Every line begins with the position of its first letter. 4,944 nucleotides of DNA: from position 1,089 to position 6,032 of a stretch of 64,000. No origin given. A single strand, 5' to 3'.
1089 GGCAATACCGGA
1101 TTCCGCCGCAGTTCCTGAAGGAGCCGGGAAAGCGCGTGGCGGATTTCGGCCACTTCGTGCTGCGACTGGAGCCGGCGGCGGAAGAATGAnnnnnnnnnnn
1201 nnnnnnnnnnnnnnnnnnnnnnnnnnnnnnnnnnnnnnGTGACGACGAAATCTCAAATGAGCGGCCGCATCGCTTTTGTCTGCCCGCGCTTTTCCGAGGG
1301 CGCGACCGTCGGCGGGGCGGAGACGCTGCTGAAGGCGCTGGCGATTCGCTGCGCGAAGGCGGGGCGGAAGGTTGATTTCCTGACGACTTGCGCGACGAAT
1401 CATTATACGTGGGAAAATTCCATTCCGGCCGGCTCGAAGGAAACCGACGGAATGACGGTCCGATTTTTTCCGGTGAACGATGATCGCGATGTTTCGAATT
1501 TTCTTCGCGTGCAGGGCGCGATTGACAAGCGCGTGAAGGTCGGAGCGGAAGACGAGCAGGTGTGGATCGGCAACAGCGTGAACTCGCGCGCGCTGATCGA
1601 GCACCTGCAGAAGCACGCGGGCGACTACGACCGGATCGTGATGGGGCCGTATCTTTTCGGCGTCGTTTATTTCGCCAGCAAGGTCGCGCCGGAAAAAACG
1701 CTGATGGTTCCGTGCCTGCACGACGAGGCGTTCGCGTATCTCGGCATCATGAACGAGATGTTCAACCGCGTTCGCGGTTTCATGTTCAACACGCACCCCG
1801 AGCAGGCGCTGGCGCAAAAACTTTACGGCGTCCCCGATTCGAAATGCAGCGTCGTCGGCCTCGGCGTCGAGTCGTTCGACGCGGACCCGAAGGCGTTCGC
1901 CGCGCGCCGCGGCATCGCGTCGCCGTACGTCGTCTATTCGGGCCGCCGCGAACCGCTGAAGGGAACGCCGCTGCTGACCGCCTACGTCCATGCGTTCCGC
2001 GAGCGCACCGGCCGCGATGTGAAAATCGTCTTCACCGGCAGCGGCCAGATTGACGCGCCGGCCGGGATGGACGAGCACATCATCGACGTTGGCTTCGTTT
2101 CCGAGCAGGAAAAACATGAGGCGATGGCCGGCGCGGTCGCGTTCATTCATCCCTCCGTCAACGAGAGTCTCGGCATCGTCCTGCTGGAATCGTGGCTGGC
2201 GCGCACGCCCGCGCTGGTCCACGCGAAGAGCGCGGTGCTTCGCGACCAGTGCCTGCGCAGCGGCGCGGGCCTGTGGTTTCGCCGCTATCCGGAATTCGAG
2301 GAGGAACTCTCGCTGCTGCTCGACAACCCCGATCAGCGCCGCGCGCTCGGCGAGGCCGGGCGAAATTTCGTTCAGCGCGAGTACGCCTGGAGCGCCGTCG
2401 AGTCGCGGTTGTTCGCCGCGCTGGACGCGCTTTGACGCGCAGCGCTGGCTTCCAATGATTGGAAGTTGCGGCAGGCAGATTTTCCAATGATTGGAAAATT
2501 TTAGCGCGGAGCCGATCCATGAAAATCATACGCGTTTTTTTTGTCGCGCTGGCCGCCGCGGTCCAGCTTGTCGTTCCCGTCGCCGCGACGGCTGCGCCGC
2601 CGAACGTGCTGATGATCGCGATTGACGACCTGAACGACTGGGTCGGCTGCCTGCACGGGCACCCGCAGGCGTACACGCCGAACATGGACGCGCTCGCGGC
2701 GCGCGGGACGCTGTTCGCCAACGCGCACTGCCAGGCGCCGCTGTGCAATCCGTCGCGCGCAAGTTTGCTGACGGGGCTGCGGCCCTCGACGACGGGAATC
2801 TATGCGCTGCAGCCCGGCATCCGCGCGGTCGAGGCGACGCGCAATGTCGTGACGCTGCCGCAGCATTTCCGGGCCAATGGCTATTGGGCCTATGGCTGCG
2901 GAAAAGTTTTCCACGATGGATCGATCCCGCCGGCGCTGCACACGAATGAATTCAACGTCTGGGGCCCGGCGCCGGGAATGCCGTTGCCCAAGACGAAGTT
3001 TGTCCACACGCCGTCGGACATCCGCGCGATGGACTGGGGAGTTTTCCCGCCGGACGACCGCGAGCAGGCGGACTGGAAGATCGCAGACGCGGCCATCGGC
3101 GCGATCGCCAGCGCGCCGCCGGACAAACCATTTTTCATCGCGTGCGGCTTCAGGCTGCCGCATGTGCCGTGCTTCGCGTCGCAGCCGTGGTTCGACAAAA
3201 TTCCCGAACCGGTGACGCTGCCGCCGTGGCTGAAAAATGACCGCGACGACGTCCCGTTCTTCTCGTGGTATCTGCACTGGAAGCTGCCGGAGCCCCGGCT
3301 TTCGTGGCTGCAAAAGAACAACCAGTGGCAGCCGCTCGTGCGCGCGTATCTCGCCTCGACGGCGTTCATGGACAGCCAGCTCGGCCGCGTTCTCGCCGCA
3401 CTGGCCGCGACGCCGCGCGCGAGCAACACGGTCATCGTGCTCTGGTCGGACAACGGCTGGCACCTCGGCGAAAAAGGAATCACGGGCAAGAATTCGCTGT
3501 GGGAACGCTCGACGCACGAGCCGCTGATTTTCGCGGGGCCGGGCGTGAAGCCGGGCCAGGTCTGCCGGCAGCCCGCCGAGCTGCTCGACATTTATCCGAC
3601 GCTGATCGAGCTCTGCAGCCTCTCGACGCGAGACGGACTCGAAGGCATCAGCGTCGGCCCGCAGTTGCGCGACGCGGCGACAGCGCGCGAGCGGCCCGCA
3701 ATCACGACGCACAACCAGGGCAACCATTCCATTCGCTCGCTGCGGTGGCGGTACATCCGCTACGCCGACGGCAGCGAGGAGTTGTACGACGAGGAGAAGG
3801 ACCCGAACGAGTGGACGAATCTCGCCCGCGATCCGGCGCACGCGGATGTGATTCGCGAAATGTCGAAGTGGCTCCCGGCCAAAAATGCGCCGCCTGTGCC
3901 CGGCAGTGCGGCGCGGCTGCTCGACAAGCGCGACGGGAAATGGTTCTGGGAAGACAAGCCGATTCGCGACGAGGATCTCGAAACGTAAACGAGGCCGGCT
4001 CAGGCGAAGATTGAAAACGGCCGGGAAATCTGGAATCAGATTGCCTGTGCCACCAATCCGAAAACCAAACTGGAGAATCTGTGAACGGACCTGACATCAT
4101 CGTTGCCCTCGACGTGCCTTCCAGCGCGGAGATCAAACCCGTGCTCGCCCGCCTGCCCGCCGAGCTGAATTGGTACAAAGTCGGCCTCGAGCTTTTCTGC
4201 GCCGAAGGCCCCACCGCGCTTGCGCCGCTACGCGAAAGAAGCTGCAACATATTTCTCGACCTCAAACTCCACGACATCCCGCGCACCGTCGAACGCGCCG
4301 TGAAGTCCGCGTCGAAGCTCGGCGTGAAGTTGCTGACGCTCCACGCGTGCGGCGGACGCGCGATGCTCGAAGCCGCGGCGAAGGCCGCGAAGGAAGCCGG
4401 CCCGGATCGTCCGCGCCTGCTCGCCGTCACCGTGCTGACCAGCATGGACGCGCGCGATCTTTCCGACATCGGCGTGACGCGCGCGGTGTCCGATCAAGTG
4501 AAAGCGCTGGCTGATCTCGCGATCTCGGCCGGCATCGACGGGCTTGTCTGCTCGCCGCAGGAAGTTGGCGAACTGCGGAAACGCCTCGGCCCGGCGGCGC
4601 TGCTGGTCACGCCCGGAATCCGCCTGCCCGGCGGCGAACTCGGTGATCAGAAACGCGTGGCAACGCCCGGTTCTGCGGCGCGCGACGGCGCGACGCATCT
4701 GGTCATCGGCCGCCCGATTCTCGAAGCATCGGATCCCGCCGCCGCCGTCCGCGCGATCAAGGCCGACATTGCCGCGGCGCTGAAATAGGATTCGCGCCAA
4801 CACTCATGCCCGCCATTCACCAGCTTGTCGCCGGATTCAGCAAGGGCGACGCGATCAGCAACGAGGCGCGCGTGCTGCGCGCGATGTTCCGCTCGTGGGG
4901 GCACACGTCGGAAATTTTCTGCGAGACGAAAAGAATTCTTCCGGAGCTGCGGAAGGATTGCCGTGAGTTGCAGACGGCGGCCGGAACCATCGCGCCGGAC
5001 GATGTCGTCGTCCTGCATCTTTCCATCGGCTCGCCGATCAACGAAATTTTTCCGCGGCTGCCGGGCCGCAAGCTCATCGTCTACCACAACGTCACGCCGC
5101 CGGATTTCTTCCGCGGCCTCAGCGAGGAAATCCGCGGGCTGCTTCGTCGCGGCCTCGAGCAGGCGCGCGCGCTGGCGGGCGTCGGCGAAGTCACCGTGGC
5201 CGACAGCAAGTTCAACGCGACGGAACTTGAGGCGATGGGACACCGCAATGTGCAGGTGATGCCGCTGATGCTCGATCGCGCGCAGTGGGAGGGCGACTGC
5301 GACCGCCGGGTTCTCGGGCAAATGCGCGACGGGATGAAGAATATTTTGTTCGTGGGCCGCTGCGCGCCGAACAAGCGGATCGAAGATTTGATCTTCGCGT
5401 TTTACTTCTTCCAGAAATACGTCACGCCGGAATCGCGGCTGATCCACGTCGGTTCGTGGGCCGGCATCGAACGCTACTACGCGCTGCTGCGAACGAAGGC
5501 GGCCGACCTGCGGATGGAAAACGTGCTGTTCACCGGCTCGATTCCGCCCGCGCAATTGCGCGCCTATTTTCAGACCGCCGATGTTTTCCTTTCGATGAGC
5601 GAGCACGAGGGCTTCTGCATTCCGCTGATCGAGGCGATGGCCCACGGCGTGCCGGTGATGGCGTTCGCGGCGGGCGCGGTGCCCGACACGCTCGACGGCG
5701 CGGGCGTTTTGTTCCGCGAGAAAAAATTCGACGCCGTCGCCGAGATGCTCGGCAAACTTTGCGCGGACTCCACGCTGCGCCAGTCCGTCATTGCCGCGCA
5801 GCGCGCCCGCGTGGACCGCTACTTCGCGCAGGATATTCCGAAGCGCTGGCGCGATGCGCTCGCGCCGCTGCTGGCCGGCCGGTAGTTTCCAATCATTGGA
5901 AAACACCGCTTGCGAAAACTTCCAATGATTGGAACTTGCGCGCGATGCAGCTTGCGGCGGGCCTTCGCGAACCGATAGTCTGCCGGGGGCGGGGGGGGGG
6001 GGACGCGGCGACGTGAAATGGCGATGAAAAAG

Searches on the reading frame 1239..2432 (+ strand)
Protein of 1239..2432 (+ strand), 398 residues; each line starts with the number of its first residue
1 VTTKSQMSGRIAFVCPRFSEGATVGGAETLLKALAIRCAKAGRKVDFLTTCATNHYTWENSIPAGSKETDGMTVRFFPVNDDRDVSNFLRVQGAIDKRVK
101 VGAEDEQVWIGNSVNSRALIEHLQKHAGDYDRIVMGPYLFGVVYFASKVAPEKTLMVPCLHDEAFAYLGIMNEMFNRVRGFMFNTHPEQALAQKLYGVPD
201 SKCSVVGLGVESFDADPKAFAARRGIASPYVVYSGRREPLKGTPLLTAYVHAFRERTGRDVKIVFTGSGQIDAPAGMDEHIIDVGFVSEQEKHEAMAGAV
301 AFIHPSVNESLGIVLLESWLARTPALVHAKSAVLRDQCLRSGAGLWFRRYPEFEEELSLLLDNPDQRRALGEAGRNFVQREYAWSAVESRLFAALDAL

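Call 43: search_protein_families(library=ncbifam, proteins=[window:1239-2432:+], max_evalue=0.00001)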
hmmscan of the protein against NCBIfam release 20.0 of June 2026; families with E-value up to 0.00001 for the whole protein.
window:1239-2432:+ (398 aa): 4 families
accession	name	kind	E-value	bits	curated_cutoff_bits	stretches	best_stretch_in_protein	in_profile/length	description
NF038295.1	EPS_HpsP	equivalog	1.8e-12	47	550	1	188-394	164-383/388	hormogonium polysaccharide biosynthesis glycosyltransferase HpsP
NF053787.1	GlcN_PG_synth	equivalog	1.1e-08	34.4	480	1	185-394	148-355/361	N-acetylglucosaminyl phosphatidylglycerol synthase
TIGR02149.1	glgA_Coryne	subfamily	1.2e-07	31.2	302.4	1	221-390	195-382/391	glycogen synthase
NF041876.1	EPS_EpsE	equivalog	8.5e-06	25.2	400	0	235-383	221-381/389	exopolysaccharide biosynthesis GT4 family glycosyltransferase EpsE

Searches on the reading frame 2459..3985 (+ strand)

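Call 43: search_protein_families(library=ncbifam, proteins=[window:2459-3985:+], max_evalue=0.00001)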
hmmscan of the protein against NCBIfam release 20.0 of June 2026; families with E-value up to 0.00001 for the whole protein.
window:2459-3985:+ (509 aa): 5 families
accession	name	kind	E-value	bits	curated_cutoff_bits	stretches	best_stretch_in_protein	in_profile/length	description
TIGR03417.1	chol_sulfatase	equivalog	4.3e-49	167.7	433.45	2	221-470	181-434/500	choline-sulfatase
NF010322.0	PRK13759.1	equivalog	7.1e-49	166.6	481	2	208-472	185-453/486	arylsulfatase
NF045661.1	HdlasePehA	equivalog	1.5e-33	116.2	900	2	221-415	198-404/506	phosphoric/sulfuric ester hydrolase PehA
NF052527.1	Mn_arylsulf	exception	1.1e-28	100.4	850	2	202-470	178-446/479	manganese-dependent arylsulfatase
NF038282.1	LapC_YejM_PbgA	exception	1e-06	27.3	825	1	257-447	381-558/584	LPS biosynthesis-modulating metalloenzyme YejM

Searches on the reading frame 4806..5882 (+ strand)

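Call 43: search_protein_families(library=ncbifam, proteins=[window:4806-5882:+], max_evalue=0.00001)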
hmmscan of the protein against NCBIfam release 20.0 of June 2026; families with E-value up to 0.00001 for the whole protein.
window:4806-5882:+ (359 aa): 20 families
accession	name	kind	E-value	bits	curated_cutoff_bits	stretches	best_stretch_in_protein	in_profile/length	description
NF041876.1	EPS_EpsE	equivalog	1.7e-17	63.8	400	1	141-342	180-382/389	exopolysaccharide biosynthesis GT4 family glycosyltransferase EpsE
TIGR03999.1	thiol_BshA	equivalog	3.5e-16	59.1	273.7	1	129-342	148-359/375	N-acetyl-alpha-D-glucosaminyl L-malate synthase BshA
NF053787.1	GlcN_PG_synth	equivalog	5.8e-15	55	480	1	130-342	147-345/361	N-acetylglucosaminyl phosphatidylglycerol synthase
TIGR04157.1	glyco_rSAM_CFB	subfamily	1.5e-14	53.9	400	1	175-289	225-332/406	TIGR04157 family glycosyltransferase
TIGR04047.1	MSMEG_0565_glyc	hypoth_equivalog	1.2e-13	51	259.85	1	176-339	192-358/373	MSMEG_0565 family glycosyltransferase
NF047684.1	TeichurnBiosyTuaC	equivalog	8.9e-13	47.9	550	1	142-340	180-373/391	teichuronic acid biosynthesis protein TuaC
TIGR03088.1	stp2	hypoth_equivalog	2.1e-11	43.5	409.05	1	179-342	196-359/374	TIGR03088 family PEP-CTERM/XrtA system glycosyltransferase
NF012028.0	PRK15484.1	subfamily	4.4e-11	42.5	618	1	148-351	162-374/380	lipopolysaccharide N-acetylglucosaminyltransferase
NF038229.1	Glyco4_Geo_Pelo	equivalog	8.2e-11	41.5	400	1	53-341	45-321/338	GPMC system family 4 glycosyltransferase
TIGR03449.1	mycothiol_MshA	equivalog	6.2e-10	38.5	462.5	1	177-331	220-379/406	D-inositol-3-phosphate glycosyltransferase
NF049988.1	MGlcDAGSynMgs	equivalog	9.1e-10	38.4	400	1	180-337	216-369/398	alpha-monoglucosyldiacylglycerol synthase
TIGR02149.1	glgA_Coryne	subfamily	1.2e-08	34.6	302.4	1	178-342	205-376/391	glycogen synthase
NF038298.1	EPS_HpsO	equivalog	4.4e-08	32.3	575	1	263-332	294-363/388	hormogonium polysaccharide biosynthesis glycosyltransferase HpsO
NF038255.1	exopoly_VpsD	equivalog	5.4e-08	32.1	300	1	187-323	213-352/381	VpsD family glycosyltransferase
TIGR04005.1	wcaL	equivalog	7.5e-08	31.6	537.6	1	206-347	252-397/406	colanic acid biosynthesis glycosyltransferase WcaL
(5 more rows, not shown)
